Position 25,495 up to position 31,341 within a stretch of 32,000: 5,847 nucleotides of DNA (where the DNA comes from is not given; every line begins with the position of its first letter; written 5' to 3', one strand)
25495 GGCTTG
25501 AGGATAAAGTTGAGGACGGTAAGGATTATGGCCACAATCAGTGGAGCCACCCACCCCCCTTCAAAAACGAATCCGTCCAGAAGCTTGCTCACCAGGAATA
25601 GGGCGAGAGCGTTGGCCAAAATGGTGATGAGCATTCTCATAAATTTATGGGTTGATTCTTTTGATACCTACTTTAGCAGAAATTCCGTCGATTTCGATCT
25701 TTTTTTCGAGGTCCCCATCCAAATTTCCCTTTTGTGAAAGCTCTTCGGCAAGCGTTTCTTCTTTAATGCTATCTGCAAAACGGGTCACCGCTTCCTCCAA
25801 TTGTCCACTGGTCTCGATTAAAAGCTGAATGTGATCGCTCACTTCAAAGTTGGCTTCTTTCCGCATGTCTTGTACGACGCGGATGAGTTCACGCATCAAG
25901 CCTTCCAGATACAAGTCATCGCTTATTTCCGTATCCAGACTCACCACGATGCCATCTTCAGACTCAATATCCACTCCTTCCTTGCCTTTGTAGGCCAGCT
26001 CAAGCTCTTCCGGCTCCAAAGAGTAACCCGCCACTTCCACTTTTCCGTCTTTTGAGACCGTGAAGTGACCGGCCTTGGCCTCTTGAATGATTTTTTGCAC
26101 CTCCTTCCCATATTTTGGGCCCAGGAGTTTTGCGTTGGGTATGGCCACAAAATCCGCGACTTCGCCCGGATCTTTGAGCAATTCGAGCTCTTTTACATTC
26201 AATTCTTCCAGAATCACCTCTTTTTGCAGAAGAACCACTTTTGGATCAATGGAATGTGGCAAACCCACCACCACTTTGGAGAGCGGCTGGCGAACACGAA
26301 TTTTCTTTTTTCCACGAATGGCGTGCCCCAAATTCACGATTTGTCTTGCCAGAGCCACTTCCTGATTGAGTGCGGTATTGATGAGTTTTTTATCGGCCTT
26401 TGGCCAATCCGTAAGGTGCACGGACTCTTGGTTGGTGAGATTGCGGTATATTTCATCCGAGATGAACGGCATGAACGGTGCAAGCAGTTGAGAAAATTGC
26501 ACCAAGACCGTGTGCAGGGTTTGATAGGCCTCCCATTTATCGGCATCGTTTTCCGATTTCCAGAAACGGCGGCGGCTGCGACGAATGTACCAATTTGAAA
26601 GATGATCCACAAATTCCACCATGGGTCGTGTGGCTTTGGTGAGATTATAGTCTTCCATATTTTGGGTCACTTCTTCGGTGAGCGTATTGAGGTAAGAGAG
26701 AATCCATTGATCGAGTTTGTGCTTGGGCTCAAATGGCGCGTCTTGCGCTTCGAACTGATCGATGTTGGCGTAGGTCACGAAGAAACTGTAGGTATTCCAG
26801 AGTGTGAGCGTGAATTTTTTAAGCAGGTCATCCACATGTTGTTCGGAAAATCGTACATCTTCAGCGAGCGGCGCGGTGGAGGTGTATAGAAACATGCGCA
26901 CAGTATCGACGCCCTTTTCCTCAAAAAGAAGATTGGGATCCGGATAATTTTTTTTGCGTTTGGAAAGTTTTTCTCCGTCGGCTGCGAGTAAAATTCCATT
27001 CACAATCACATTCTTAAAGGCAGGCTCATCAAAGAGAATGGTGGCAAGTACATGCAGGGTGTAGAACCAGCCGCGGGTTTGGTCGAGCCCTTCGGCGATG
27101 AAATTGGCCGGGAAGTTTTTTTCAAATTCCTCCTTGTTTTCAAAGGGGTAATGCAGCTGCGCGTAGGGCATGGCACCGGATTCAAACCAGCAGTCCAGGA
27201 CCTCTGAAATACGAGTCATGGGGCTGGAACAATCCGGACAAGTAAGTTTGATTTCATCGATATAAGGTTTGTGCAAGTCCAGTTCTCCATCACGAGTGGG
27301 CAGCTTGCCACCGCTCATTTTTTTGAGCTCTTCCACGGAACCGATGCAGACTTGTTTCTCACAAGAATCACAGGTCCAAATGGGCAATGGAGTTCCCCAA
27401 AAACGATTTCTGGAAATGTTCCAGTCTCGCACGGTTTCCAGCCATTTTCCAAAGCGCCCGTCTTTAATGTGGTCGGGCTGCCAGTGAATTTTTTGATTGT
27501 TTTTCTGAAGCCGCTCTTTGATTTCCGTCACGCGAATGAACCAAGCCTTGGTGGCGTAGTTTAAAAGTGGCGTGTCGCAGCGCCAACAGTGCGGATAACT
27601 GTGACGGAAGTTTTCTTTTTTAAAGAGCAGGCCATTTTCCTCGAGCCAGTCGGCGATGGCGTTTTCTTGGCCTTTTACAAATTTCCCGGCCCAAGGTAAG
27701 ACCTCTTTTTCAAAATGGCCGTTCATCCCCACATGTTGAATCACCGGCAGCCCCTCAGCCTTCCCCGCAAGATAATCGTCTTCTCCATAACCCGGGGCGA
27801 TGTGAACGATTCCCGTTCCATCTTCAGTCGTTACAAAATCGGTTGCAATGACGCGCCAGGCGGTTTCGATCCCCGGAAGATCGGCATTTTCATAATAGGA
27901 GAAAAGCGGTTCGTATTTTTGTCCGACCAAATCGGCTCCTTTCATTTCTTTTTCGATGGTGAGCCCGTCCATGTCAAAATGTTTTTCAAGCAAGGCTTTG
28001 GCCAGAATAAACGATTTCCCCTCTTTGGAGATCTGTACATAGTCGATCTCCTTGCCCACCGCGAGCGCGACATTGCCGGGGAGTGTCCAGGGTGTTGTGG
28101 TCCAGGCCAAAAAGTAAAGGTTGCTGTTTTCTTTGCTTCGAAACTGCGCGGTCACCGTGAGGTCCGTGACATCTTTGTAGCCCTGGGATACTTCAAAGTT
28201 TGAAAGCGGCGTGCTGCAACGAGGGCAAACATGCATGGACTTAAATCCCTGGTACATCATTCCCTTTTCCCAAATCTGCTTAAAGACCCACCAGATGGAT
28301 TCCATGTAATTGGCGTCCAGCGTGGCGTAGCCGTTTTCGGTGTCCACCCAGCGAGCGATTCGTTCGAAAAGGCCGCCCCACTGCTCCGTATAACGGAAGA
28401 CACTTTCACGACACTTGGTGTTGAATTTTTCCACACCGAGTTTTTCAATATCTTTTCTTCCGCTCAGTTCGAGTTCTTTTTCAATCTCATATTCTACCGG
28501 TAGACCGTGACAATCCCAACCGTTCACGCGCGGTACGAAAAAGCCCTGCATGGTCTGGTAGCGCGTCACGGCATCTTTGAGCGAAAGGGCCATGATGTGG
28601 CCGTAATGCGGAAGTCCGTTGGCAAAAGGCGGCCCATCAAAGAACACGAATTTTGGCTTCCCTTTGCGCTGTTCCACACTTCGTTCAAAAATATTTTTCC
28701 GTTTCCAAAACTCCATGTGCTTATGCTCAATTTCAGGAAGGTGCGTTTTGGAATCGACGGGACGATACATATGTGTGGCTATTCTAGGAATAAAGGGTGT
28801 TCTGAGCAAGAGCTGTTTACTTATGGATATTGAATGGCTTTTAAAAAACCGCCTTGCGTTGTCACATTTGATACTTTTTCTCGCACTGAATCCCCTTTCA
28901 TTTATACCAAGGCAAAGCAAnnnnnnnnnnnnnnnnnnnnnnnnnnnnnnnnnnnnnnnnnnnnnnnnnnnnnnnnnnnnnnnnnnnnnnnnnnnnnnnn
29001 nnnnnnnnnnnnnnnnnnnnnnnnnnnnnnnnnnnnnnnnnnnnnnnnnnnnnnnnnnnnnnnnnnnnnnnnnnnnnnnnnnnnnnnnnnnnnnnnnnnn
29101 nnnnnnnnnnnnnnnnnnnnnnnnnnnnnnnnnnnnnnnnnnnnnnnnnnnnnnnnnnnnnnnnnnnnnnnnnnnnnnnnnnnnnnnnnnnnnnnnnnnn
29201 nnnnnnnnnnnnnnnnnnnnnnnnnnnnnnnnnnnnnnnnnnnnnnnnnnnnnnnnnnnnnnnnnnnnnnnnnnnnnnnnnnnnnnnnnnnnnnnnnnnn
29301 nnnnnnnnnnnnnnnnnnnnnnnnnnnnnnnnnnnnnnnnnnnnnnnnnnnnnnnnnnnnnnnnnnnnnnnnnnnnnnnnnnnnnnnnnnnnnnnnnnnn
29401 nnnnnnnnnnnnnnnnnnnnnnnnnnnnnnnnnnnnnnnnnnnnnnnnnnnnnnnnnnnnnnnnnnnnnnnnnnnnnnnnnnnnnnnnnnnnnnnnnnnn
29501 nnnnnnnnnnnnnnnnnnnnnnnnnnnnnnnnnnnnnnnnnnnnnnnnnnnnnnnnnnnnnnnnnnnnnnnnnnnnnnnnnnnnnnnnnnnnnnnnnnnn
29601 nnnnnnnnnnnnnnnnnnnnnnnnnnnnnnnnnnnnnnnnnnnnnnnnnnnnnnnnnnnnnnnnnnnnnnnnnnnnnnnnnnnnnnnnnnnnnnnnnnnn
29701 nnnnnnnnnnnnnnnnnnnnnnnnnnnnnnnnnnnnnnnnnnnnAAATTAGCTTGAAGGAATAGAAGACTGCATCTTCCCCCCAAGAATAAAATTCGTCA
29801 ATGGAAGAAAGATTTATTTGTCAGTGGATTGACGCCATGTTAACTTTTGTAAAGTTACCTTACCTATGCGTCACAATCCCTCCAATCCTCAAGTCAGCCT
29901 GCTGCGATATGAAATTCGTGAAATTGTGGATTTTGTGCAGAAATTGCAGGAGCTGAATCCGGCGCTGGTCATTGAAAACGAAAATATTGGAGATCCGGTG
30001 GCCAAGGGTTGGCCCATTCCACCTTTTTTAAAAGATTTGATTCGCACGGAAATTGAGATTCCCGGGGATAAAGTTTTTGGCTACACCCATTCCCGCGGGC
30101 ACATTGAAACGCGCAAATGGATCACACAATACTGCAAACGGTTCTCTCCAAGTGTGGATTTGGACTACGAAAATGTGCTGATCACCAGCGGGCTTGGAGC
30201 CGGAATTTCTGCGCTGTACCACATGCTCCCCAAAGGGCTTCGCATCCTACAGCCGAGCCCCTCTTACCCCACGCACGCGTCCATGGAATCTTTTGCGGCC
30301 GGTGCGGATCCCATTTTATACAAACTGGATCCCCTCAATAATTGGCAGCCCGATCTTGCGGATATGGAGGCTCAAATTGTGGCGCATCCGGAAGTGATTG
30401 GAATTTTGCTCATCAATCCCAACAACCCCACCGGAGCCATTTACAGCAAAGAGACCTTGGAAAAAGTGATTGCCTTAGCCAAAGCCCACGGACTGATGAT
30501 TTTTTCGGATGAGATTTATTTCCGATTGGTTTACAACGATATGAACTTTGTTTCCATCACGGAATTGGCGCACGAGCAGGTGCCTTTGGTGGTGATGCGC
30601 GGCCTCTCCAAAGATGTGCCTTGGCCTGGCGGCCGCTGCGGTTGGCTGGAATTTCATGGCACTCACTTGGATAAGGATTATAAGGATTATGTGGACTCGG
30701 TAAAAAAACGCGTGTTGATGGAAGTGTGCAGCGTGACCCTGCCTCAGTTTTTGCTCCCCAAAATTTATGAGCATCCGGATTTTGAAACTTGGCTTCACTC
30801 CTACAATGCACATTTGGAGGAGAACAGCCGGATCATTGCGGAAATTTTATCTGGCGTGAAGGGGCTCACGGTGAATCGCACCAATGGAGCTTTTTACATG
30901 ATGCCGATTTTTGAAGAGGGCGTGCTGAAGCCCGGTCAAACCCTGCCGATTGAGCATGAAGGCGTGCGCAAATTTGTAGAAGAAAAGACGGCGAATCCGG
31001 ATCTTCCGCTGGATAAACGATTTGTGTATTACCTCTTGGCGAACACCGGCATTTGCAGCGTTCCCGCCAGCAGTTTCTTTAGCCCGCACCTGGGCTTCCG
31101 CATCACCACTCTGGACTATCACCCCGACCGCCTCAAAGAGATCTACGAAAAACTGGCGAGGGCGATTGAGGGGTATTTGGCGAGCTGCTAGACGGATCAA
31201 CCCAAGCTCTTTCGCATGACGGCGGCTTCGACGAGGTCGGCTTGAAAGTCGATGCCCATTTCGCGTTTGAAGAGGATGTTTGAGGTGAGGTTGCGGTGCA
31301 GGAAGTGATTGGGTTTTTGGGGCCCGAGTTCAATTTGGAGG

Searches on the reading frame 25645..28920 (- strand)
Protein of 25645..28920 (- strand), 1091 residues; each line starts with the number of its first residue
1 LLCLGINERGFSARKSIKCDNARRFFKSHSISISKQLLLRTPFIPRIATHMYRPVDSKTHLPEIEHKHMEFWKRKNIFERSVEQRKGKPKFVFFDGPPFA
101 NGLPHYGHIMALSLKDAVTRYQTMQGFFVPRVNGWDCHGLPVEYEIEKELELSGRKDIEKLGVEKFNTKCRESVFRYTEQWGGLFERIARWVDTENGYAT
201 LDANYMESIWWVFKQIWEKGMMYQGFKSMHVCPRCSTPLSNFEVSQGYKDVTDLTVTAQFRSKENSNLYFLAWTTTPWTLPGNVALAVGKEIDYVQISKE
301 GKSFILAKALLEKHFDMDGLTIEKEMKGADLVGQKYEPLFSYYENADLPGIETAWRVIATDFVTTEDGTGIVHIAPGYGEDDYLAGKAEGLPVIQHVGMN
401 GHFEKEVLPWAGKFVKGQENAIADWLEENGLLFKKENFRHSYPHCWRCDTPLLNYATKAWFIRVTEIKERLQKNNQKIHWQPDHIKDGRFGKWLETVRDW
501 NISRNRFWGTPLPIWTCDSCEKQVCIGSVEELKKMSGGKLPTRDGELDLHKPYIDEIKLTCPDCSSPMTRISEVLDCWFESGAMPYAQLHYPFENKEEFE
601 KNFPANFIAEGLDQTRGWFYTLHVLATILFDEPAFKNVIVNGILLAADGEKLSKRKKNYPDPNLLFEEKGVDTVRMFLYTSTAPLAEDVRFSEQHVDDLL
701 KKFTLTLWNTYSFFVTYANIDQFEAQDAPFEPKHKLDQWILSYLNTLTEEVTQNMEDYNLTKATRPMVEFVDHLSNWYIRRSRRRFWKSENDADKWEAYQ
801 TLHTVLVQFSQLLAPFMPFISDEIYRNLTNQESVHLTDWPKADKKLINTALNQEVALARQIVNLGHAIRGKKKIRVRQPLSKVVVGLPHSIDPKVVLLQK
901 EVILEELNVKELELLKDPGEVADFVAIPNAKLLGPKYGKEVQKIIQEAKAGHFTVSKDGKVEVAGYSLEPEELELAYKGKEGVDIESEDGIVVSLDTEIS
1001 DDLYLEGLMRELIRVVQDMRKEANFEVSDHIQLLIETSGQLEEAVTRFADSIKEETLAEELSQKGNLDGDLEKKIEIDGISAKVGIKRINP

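Call 59: search_protein_families(library=pfam, proteins=[window:25645-28920:-], max_evalue=0.0001)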
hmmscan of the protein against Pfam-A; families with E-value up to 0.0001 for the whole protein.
window:25645-28920:- (1091 aa): 4 families
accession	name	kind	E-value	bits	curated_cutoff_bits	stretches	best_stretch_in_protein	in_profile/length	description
PF00133.28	tRNA-synt_1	-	5.8e-134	447.4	22.7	1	69-690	3-412/414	tRNA synthetases class I (I, L, M and V)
PF19302.4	DUF5915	-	6.9e-40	137.1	27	1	901-1088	2-194/195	Domain of unknown function (DUF5915)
PF08264.19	Anticodon_1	-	2e-39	135.3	25.1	1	737-883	1-147/148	Anticodon-binding domain of tRNA ligase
PF09334.17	tRNA-synt_1g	-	3.6e-14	52.8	20.1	1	98-149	8-59/391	tRNA synthetases class I (M)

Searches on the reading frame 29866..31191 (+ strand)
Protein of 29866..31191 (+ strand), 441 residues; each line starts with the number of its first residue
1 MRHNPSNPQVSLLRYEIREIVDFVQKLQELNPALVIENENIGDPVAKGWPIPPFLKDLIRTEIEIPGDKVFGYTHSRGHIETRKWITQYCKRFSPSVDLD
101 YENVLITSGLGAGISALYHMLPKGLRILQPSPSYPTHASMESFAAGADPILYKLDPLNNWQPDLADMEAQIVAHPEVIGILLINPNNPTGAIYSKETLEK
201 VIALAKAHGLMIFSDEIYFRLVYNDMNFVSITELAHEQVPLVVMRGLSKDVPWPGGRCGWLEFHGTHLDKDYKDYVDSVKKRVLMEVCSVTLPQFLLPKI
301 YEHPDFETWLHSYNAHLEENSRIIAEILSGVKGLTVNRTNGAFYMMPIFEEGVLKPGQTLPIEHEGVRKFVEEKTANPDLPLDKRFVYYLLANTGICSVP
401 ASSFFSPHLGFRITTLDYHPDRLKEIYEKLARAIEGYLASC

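Call 106: search_protein_families(library=pfam, proteins=[window:29866-31191:+], max_evalue=0.01)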
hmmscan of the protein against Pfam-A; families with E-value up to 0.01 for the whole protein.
window:29866-31191:+ (441 aa): 3 families
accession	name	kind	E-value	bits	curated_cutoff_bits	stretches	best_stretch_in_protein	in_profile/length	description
PF00155.27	Aminotran_1_2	-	2.8e-43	148.9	19.7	1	60-415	24-346/361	Aminotransferase class I and II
PF12897.13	Asp_aminotransf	-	0.0003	20.2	27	1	126-219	126-217/421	Aspartate amino-transferase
PF01212.27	Beta_elim_lyase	-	0.0035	17.1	27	1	156-215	103-168/288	Beta-eliminating lyase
